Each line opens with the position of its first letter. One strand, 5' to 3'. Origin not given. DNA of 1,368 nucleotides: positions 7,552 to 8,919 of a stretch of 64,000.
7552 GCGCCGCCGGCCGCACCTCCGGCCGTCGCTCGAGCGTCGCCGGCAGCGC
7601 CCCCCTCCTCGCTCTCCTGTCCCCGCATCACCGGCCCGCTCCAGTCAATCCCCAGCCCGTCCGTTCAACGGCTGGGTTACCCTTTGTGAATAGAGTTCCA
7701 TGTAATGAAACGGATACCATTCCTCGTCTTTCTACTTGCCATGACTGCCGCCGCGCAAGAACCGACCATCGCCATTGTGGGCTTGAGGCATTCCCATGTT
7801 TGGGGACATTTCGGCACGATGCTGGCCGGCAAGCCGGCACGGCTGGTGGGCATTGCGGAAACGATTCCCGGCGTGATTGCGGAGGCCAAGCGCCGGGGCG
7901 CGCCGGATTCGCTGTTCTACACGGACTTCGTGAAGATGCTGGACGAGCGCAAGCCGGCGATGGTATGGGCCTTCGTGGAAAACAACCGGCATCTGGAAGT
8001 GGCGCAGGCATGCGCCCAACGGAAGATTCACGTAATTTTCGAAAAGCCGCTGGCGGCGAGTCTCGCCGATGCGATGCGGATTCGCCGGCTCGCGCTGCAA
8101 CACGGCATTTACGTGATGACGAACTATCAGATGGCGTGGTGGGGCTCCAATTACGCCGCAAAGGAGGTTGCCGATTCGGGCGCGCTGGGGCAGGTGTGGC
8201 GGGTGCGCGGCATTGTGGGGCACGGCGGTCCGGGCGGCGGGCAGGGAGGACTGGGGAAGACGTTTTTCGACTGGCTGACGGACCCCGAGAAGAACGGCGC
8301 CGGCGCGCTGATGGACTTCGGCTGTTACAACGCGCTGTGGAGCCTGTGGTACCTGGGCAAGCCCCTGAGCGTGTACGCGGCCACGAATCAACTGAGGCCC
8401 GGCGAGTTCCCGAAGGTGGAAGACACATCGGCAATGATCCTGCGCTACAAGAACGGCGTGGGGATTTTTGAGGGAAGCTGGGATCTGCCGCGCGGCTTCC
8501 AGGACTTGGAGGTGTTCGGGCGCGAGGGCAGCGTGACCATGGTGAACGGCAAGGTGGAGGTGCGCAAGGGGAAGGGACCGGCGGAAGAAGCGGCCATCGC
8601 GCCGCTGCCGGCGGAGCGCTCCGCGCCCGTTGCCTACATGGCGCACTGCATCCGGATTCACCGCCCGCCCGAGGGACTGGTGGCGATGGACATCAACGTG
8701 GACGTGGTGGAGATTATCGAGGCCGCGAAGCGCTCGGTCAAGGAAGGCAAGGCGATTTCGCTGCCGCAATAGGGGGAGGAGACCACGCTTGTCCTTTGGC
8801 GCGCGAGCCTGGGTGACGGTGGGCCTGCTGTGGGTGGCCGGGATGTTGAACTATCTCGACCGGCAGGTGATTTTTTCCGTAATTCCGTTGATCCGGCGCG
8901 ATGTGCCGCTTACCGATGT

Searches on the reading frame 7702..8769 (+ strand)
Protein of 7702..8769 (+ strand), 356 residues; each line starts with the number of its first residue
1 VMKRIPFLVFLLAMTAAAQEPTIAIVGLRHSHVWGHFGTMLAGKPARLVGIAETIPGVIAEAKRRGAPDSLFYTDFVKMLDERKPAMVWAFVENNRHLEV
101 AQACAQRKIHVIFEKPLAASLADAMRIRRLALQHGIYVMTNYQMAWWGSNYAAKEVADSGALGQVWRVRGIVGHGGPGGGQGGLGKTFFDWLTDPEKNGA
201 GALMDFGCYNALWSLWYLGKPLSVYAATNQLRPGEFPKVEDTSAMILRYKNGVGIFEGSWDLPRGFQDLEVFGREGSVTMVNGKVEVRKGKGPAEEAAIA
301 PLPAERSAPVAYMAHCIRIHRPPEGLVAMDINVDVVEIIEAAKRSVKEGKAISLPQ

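Call 37: search_protein_families(library=pfam, proteins=[window:7702-8769:+], max_evalue=0.00001)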
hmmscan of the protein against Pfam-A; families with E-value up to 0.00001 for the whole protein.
window:7702-8769:+ (356 aa): 3 families
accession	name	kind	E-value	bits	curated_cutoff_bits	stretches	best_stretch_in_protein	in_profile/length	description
PF22725.1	GFO_IDH_MocA_C3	-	1.5e-22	80.4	27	1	152-278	3-123/124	GFO/IDH/MocA C-terminal domain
PF01408.29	GFO_IDH_MocA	-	6.3e-13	49.9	24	1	44-142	24-120/120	Oxidoreductase family, NAD-binding Rossmann fold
PF02894.22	GFO_IDH_MocA_C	-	3.3e-07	30.8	22.9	1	190-290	31-139/218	Oxidoreductase family, C-terminal alpha/beta domain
